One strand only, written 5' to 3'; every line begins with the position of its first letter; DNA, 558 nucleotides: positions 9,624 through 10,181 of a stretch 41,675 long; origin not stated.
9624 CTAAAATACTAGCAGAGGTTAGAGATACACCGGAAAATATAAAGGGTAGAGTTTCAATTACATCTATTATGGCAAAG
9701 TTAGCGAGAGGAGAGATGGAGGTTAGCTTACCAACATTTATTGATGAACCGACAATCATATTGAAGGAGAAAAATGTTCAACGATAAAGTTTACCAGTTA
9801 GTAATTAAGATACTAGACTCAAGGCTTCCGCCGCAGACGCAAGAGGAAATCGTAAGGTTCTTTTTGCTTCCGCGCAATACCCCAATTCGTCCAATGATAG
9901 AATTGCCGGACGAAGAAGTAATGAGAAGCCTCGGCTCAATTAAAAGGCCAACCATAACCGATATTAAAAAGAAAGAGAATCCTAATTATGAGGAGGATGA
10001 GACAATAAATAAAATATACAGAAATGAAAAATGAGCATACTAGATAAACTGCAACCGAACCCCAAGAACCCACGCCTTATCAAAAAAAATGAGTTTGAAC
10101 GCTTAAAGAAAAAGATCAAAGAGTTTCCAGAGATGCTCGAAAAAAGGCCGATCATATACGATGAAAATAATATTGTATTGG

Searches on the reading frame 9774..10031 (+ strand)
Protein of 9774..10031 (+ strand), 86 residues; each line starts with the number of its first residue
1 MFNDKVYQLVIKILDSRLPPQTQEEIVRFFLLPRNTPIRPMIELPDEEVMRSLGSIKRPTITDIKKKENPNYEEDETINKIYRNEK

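Call 67: search_protein_families(library=pfam, proteins=[window:9774-10031:+], max_evalue=0.05)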
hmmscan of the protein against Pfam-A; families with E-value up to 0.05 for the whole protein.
window:9774-10031:+ (86 aa): 0 families
